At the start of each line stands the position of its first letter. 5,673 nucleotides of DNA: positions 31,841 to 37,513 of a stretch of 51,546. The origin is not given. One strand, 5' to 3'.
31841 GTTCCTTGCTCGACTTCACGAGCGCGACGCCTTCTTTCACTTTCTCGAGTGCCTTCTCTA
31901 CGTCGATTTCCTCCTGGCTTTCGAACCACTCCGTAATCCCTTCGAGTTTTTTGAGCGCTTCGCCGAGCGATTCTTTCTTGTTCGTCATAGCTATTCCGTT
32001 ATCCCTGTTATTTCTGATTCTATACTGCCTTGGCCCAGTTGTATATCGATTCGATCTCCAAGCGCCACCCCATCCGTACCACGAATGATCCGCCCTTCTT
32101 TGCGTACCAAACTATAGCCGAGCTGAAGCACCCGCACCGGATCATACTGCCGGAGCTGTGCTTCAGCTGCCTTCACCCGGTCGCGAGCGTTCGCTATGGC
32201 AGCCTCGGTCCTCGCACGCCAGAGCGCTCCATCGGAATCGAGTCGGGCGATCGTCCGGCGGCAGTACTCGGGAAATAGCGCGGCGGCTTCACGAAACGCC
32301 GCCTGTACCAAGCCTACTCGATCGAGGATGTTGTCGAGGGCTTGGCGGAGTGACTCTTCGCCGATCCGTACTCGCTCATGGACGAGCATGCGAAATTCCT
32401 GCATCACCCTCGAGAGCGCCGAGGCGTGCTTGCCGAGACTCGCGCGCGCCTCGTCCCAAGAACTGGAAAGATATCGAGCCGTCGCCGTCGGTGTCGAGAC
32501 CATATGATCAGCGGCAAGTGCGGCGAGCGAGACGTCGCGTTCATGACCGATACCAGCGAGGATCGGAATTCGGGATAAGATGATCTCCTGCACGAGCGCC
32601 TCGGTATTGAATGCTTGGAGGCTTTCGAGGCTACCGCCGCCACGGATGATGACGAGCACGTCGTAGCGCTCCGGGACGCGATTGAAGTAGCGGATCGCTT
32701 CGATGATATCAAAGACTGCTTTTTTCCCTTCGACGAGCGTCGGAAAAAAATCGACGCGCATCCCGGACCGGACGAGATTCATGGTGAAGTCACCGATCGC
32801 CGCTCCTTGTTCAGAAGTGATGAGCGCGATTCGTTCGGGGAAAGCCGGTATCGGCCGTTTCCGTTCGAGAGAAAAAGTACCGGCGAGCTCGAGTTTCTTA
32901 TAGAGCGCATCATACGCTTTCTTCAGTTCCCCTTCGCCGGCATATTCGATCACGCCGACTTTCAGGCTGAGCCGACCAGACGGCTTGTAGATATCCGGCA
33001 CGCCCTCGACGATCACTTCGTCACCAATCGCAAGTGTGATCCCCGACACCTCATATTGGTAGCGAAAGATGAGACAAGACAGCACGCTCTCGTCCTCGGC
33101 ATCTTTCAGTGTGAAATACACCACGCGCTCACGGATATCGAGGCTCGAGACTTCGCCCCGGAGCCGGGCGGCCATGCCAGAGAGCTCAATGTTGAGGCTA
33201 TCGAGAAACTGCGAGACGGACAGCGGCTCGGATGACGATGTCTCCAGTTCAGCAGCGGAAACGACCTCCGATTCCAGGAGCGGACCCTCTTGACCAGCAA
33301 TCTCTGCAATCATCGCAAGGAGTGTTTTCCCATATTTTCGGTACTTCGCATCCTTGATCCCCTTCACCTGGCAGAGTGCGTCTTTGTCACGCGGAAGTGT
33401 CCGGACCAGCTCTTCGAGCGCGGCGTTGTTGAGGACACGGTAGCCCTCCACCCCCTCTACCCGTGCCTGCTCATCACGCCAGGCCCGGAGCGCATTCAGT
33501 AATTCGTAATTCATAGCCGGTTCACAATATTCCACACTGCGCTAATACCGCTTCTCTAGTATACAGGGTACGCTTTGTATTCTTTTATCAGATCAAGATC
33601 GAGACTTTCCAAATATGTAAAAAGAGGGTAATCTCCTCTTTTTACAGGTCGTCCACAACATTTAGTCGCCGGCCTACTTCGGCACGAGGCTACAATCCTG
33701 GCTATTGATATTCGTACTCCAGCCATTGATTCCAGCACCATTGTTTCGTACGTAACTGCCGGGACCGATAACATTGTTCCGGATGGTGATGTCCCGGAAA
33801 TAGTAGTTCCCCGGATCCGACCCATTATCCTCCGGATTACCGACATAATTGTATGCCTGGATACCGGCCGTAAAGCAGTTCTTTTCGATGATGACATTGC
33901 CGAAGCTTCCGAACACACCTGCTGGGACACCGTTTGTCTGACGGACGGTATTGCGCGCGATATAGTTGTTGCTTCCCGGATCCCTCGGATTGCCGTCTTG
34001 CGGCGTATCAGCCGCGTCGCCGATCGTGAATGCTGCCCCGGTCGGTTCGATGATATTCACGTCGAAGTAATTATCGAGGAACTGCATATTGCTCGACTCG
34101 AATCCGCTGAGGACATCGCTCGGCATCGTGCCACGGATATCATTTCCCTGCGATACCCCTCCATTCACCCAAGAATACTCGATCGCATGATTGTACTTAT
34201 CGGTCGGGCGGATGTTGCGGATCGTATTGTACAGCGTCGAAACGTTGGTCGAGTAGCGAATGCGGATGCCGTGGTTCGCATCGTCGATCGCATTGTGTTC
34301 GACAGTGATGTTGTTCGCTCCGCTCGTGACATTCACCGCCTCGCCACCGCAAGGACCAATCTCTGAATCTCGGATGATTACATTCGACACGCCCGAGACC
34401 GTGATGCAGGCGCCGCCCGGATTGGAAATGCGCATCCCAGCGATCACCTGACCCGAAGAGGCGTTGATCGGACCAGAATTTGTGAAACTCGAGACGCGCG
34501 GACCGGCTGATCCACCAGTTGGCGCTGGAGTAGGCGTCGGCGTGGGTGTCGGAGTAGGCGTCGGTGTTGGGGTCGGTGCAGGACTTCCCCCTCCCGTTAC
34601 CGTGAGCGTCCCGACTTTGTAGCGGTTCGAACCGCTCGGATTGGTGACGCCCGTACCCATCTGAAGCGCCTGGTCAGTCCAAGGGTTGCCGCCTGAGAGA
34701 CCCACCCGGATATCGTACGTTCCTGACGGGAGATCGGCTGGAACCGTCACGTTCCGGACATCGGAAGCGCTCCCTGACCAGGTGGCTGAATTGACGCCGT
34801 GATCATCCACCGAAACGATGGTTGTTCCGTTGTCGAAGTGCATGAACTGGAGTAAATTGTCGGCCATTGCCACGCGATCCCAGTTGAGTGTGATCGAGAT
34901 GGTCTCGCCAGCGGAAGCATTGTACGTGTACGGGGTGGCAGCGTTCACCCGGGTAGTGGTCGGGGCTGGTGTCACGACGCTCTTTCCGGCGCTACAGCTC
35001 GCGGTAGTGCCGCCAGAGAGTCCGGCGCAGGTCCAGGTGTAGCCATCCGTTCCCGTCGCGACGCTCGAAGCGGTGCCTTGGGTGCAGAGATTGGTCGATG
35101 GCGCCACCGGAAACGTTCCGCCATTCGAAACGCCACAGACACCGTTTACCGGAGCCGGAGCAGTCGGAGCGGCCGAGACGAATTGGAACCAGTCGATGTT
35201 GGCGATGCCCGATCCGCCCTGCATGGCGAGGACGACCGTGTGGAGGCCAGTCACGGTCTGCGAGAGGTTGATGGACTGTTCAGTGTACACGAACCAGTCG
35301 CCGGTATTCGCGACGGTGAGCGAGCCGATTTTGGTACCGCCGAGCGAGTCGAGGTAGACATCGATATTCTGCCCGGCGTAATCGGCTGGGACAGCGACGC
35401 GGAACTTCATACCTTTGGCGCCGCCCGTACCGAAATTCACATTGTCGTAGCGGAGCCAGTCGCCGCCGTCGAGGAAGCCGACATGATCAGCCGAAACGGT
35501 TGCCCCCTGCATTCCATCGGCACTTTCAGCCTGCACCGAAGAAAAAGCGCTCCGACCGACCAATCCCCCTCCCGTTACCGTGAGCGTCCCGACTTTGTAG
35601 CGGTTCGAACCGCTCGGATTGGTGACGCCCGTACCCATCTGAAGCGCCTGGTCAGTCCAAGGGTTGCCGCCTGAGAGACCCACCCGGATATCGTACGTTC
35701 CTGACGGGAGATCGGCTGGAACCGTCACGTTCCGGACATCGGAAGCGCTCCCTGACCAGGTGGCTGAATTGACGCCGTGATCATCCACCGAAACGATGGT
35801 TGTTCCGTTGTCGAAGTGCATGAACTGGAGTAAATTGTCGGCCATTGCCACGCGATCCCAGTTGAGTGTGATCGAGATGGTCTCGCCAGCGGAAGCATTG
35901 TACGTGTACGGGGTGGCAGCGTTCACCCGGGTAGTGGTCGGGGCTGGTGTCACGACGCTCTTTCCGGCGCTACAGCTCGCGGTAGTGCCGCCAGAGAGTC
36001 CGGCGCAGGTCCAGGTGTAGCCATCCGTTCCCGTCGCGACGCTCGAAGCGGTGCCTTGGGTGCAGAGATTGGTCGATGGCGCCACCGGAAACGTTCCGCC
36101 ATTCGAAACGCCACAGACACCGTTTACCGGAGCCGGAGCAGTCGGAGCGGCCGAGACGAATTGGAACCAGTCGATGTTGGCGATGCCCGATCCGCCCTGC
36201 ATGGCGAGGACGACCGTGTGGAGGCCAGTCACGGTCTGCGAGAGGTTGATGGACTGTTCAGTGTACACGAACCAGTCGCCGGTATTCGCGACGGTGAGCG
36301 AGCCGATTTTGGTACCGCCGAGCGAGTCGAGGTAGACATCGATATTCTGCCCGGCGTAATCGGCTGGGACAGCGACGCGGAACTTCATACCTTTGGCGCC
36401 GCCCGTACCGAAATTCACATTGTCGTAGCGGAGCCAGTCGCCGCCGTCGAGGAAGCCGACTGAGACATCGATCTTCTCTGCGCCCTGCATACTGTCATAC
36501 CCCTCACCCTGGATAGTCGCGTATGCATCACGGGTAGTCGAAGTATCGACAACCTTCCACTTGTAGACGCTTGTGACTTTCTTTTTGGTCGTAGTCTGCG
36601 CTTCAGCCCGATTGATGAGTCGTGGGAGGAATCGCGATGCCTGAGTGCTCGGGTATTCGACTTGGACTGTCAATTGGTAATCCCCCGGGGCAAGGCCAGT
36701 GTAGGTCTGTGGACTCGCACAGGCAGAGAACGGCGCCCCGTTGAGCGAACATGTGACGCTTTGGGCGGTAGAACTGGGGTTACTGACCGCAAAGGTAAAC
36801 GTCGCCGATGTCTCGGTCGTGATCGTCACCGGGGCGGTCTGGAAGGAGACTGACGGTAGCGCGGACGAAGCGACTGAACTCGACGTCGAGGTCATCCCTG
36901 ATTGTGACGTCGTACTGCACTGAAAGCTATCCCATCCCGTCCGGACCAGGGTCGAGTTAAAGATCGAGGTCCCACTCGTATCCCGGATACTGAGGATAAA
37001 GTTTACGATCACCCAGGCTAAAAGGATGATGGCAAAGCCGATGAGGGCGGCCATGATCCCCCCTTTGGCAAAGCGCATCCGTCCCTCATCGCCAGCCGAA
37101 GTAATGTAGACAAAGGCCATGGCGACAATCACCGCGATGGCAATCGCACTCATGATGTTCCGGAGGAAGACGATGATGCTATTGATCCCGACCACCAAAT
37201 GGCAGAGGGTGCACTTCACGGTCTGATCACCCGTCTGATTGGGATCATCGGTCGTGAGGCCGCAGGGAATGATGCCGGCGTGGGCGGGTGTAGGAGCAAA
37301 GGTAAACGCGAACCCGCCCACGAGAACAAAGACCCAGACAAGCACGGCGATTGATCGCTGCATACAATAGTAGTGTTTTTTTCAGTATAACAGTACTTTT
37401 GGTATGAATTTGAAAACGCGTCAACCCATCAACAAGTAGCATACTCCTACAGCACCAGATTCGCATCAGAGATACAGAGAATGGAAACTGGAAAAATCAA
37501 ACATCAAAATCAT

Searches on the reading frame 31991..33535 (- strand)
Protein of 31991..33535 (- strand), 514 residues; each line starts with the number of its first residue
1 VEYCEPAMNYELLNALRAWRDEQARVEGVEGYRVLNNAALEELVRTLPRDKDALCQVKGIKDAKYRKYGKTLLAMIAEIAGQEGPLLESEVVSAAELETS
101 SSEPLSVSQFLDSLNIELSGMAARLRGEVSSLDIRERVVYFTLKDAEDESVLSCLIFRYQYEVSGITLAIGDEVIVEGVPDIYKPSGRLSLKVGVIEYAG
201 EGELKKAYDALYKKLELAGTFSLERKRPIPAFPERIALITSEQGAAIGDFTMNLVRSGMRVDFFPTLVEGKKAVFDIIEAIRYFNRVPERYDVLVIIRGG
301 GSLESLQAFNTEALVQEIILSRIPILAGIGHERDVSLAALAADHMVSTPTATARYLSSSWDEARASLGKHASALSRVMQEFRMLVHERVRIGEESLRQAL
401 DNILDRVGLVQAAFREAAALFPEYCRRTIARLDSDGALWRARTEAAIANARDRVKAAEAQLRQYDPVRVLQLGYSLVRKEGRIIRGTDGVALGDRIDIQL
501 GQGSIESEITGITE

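Call 68: search_protein_families(library=pfam, proteins=[window:31991-33535:-], max_evalue=0.00001)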
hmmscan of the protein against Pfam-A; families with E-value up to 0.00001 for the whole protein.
window:31991-33535:- (514 aa): 3 families
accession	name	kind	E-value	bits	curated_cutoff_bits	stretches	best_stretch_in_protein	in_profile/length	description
PF02601.20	Exonuc_VII_L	-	1.4e-63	215.8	35.9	1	221-507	2-314/315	Exonuclease VII, large subunit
PF00570.28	HRDC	-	1.7e-18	66.8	23.8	1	11-76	3-68/68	HRDC domain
PF13742.12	tRNA_anti_2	-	1.4e-13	51.3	27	1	107-195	3-93/95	OB-fold nucleic acid binding domain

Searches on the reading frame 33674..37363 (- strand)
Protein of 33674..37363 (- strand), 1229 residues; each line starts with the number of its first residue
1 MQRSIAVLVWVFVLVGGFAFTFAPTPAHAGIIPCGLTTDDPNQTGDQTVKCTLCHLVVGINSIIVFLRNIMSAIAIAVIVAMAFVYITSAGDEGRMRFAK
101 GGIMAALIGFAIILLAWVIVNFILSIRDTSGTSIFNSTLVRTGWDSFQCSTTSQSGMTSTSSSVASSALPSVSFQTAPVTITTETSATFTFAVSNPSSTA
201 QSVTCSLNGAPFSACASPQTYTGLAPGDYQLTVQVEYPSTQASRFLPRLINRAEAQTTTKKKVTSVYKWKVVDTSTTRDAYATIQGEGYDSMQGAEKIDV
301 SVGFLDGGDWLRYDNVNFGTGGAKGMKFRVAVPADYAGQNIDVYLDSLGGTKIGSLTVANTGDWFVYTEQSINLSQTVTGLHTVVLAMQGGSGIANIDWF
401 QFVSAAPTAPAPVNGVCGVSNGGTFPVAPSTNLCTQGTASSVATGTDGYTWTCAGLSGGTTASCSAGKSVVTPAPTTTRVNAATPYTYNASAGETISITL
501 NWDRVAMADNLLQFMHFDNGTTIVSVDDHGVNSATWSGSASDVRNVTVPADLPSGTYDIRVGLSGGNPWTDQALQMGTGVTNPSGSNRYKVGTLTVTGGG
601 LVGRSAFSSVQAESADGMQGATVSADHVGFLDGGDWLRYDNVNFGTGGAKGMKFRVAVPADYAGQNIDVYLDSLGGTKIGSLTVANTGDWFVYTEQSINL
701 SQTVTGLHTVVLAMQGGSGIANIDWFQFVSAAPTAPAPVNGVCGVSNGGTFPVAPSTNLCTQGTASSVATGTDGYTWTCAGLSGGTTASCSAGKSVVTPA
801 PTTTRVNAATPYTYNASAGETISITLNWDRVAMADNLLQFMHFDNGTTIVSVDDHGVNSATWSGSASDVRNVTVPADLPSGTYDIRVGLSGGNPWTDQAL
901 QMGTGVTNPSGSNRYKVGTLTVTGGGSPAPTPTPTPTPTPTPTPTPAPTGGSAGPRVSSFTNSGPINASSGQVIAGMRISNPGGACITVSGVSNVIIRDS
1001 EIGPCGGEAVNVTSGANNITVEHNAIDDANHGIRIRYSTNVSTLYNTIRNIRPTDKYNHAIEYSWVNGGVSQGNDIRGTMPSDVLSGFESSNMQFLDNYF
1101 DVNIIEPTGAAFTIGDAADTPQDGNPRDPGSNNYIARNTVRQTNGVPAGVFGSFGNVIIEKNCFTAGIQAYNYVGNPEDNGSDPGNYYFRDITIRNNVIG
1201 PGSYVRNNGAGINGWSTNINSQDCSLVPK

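Call 11: search_protein_families(library=pfam, proteins=[window:33674-37363:-], max_evalue=0.01)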
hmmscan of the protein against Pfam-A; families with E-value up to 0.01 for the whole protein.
window:33674-37363:- (1229 aa): 5 families
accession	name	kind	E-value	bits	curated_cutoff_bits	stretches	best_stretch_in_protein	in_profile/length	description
PF03422.21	CBM_6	-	2.1e-47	160.9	28.9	2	611-729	1-124/125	Carbohydrate binding module (family 6)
PF18099.7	CBM_35_2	-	1e-08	35.7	23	2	299-401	16-111/112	Carbohydrate binding module (family 35)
PF18895.5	T4SS_pilin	-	5.7e-08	33.2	26.6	1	60-123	9-71/71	Type IV secretion system pilin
PF13229.12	Beta_helix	-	1.2e-06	28.7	25.9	1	967-1100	6-110/158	Right handed beta helix region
PF21226.3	MalQ_N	-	0.0016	19.2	24.1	0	523-564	38-79/91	MalQ N-terminal beta sandwich domain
